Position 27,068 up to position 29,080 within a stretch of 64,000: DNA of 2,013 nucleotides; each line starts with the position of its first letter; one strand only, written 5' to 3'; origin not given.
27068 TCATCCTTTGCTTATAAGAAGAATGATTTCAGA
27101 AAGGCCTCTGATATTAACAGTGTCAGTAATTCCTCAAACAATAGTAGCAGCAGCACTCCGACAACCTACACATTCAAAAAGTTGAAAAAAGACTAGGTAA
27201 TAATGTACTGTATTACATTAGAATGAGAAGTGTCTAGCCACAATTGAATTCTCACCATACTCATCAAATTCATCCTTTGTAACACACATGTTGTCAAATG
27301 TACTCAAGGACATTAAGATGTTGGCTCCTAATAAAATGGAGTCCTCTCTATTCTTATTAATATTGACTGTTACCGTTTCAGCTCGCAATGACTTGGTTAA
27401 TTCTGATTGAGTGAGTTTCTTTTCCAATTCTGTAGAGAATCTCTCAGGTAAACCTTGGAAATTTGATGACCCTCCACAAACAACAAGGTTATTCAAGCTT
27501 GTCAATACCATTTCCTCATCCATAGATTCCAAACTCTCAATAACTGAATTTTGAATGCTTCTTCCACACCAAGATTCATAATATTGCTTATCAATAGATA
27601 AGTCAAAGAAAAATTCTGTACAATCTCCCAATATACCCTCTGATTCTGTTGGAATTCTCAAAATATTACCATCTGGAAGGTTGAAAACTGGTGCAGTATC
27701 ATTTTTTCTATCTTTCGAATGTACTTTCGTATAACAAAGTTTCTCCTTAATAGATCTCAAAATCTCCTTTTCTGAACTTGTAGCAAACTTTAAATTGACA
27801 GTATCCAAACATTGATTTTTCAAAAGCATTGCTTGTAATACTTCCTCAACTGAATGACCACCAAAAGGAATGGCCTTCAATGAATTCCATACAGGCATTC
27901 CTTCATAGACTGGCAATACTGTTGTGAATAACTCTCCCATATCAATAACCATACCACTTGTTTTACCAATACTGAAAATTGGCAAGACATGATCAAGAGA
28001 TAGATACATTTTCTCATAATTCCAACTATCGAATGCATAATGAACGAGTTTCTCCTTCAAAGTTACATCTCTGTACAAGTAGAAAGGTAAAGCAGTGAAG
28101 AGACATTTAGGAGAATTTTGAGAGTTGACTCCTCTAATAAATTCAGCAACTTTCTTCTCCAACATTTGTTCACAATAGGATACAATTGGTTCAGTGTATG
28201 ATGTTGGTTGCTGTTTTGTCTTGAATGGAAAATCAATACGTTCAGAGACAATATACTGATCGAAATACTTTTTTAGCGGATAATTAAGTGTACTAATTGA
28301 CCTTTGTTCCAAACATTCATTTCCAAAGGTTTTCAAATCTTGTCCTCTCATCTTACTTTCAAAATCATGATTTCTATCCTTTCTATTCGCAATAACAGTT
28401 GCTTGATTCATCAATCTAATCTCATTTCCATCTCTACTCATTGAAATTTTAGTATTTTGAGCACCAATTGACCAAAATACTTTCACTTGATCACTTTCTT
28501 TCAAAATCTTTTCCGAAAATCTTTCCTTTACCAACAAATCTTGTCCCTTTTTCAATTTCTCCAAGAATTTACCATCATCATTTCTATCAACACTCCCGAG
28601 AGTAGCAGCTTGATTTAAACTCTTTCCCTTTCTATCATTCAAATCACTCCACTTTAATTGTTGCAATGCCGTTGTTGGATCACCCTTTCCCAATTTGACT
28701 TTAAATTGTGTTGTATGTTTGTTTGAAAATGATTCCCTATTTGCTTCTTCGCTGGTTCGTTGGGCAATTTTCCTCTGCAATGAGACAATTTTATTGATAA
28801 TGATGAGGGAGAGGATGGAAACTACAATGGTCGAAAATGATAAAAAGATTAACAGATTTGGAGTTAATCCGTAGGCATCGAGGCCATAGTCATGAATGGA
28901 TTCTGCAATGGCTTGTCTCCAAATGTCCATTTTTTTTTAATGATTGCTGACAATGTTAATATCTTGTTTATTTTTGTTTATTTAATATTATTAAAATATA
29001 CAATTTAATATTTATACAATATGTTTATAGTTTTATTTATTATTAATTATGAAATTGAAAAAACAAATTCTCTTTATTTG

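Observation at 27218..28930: Actin-related protein with an N-terminal transmembrane/signal-anchor segment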

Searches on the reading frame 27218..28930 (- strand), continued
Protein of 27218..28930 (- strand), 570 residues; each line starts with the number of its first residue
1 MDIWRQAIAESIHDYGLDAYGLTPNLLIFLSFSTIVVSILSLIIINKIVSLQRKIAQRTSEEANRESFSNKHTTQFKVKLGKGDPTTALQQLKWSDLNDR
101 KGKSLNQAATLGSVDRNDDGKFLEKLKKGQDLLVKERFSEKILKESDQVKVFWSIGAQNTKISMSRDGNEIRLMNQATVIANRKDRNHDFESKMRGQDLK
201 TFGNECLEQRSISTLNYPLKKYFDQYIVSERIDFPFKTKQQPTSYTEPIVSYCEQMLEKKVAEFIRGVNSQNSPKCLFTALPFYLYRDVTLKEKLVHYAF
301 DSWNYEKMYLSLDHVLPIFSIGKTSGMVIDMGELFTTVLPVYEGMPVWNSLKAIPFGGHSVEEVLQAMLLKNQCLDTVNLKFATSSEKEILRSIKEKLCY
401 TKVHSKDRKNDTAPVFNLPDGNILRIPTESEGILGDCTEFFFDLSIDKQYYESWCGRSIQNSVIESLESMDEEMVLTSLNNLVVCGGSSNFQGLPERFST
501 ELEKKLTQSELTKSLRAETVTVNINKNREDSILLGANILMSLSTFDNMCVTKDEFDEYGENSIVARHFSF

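Call 53: fold_search(model_id=the predicted structure, library=pdb)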
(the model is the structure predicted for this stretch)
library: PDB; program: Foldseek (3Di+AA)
matches with E <= 10: 1094; with E <= 0.001: 746
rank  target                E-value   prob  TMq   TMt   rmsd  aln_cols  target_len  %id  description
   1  4cbw_A                5.6e-25  1.00  0.51  0.75   5.4       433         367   23  Crystal structure of Plasmodium berghei actin I with D-loop from muscle actin (released 2014-04-30)
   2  6i4k_A                6.9e-25  1.00  0.50  0.76   5.3       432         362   23  Crystal Structure of Plasmodium falciparum actin I (G115A mutant) in the Ca-ATP state (released 2019-06-26)
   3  2a41_A                8.5e-25  1.00  0.52  0.77   5.4       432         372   22  Ternary complex of the WH2 Domain of WIP with Actin-DNAse I (released 2005-11-01)
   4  4jhd_A                9.0e-25  1.00  0.50  0.73   6.0       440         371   22  Crystal Structure of an Actin Dimer in Complex with the Actin Nucleator Cordon-Bleu (released 2013-06-19)
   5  4jhd_B                1.4e-24  1.00  0.51  0.76   5.4       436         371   22  Crystal Structure of an Actin Dimer in Complex with the Actin Nucleator Cordon-Bleu (released 2013-06-19)
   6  5nbl_C                1.6e-24  1.00  0.51  0.76   5.0       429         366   22  Crystal structure of the Arp4-N-actin(APO-state) heterodimer bound by a nanobody (released 2018-08-22)
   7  9jus_g                1.7e-24  1.00  0.50  0.74   5.4       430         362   22  Structure of villin bound to an actin trimer (released 2025-10-08)
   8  6i4l_A                2.1e-24  1.00  0.50  0.76   5.3       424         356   23  Crystal Structure of Plasmodium falciparum actin I (G115A mutant) in the Mg-K-ATP/ADP state (released 2019-06-26)
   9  8f8s_A                2.3e-24  1.00  0.49  0.75   5.5       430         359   22  Cryo-EM structure of the free pointed end of F-actin (released 2023-06-07)
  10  6i4h_A                3.1e-24  1.00  0.49  0.76   5.4       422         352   23  Crystal Structure of Plasmodium falciparum actin I (F54Y mutant) in the Ca-ATP state (released 2019-06-26)
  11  7c2f_C                3.7e-24  1.00  0.51  0.77   5.1       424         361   21  Crystal Structure of the Thorarchaeota ProGel/rabbit actin complex (released 2020-08-05)
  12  6i4j_A                3.7e-24  1.00  0.49  0.75   5.3       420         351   23  Crystal Structure of Plasmodium falciparum actin I (F54Y mutant) in the Mg-ADP state (released 2019-06-26)
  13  3ue5_A                4.1e-24  1.00  0.50  0.76   5.4       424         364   21  ECP-cleaved Actin in complex with Spir domain D (released 2012-02-15)
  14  6i4g_B                4.5e-24  1.00  0.50  0.76   5.2       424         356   23  Crystal Structure of Plasmodium falciparum actin I (H74Q) in the Mg-K-ATP state (released 2019-06-26)
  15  6i4g_A                4.8e-24  1.00  0.49  0.76   5.2       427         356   22  Crystal Structure of Plasmodium falciparum actin I (H74Q) in the Mg-K-ATP state (released 2019-06-26)
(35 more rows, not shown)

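Call 66: search_protein_families(library=ncbifam, proteins=[window:27218-28930:-], max_evalue=1)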
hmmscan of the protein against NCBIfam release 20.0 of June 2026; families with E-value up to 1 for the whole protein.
window:27218-28930:- (570 aa): 3 families
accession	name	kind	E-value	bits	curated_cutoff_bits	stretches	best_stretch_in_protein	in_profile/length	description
NF040575.1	syringactin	equivalog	1e-06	28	300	1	461-570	186-286/286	syringactin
NF053558.1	BeeR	equivalog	0.015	14.3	530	1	459-507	265-309/349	BeeR family actin-like protein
NF040964.1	MamK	subfamily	0.016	14.2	400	0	462-508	253-298/335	MamK family actin-like protein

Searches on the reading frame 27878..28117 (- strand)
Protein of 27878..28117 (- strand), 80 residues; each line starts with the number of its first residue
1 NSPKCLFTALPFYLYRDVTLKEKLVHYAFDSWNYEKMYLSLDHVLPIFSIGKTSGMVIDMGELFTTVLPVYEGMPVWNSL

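Call 77: find_related_loci(query=A9, collection=metagenome_contigs, flank=3000)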
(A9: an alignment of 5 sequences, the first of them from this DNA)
Query A9 (80 aa) in metagenome_contigs; peptide patterns used: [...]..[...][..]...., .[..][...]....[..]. (x = any residue, [..] = any of these).
350 stretches matched a pattern, but none encodes a relative of the query by tblastn (E <= 1e-3).

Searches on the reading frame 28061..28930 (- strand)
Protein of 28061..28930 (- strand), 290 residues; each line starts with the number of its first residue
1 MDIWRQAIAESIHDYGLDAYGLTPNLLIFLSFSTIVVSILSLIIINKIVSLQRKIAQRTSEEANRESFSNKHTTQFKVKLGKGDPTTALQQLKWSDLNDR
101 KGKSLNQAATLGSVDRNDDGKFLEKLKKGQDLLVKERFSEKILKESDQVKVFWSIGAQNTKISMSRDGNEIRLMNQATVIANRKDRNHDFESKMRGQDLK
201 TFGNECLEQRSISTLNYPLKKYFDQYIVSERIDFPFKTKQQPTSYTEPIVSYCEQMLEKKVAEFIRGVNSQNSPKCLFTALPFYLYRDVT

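Call 16: find_homologous_proteins(query=A2, max_evalue=0.01)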
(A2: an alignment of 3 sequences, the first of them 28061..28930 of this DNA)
Query A2 (3 sequences) (290 aa, profile of the alignment): 1 proteins with E <= 0.01 among 7037 candidates.
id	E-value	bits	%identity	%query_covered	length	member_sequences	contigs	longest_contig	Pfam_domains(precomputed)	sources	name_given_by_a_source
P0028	1.1e-78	283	28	96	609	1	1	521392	PF00022.26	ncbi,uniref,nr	ncbi:hypothetical protein C9374_007655 [Naegleria lovaniensis]|uniref:Actin n=1 Tax=Naegleria lovani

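Call 29: search_protein_representatives(alignment_id=A3)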
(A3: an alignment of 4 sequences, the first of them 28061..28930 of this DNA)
Query: 4 sequences, 293 profile positions. Proteins with E-value up to 0.001 (for the whole library): 3; up to 1e-10: 2; up to 1e-30: 2. The best 3 are listed.
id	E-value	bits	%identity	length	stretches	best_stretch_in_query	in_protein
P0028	3.0e-133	460.5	-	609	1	6-293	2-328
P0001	1.5e-107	376.1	-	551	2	88-293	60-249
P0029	2.6e-07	47.1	-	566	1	90-291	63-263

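Call 31: list_cluster_members(proteins=[P0029, P0028, P0002])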
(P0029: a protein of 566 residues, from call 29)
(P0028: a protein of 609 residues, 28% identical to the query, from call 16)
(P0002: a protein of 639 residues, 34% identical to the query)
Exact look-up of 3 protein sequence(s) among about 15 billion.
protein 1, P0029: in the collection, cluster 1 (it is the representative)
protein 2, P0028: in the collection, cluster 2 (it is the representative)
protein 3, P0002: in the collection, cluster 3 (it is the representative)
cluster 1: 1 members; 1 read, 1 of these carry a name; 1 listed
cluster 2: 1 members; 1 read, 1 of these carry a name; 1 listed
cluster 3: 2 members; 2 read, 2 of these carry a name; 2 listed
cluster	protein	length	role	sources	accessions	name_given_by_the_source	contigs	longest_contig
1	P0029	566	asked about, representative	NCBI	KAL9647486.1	hypothetical protein ABK040_006846 [Willaertia magna]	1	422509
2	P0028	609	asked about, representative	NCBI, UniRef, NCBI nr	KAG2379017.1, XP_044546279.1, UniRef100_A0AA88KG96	hypothetical protein C9374_007655 [Naegleria lovaniensis] | Actin n=1 Tax=Naegleria lovaniensis TaxID=51637 RepID=A0AA88KG96_NAELO | uncharacterized protein C9374_007655 [Naegleria lovaniensis]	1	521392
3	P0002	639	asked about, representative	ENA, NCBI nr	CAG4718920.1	unnamed protein product [Naegleria fowleri]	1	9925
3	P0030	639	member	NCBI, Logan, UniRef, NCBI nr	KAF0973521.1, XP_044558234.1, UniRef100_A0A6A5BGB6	hypothetical protein FDP41_008225 [Naegleria fowleri] | Actin n=1 Tax=Naegleria fowleri TaxID=5763 RepID=A0A6A5BGB6_NAEFO | uncharacterized protein FDP41_008225 [Naegleria fowleri]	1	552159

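Call 57: find_encoding_contigs(protein=P0030, flank=6000, max_places=8)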
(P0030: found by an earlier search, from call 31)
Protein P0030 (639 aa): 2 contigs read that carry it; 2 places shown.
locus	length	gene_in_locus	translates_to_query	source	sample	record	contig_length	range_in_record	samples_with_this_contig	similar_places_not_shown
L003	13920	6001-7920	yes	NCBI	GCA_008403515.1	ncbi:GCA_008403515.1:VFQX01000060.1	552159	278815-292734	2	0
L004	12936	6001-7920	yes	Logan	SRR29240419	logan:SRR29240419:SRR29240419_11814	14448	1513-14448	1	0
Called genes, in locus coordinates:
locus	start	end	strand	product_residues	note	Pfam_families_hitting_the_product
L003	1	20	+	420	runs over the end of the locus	-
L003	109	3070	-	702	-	PF03169:OPT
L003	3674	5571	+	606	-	PF01501:Glyco_transf_8 (faint)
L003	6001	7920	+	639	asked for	PF00022:Actin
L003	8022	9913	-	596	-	PF07690:MFS_1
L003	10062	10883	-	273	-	-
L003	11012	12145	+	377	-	PF05914:RIB43A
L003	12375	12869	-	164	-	PF00172:Zn_clus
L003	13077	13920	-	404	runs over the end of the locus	-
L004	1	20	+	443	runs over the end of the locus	-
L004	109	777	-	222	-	PF03169:OPT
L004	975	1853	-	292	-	PF03169:OPT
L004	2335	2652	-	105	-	PF03169:OPT (weak)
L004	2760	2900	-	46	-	-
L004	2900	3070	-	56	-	-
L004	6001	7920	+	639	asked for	PF00022:Actin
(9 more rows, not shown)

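Call 58: find_encoding_contigs(protein=P0028, flank=8000, max_places=4)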
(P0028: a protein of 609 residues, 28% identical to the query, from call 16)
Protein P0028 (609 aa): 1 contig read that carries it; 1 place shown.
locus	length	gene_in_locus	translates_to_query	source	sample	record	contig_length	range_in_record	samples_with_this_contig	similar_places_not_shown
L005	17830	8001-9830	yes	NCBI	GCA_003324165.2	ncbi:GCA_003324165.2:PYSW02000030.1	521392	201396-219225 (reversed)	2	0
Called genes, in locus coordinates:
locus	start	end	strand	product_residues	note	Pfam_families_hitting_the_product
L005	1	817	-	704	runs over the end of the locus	PF00153:Mito_carr, PF00328:His_Phos_2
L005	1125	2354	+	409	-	-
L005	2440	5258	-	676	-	PF03169:OPT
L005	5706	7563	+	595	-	PF01501:Glyco_transf_8 (faint)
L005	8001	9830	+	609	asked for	PF00022:Actin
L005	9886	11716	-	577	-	PF07690:MFS_1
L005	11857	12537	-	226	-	-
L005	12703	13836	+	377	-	PF05914:RIB43A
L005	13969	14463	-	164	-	PF00172:Zn_clus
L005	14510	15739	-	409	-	-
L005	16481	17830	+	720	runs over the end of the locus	PF03235:GmrSD_N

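Call 75: find_related_loci(query=A3, collection=metagenome_contigs, flank=3000)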
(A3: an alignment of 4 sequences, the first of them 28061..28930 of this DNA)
Query A3 (290 aa) in metagenome_contigs; peptide patterns used: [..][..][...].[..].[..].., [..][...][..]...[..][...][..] (x = any residue, [..] = any of these).
361 stretches matched a pattern, but none encodes a relative of the query by tblastn (E <= 1e-3).
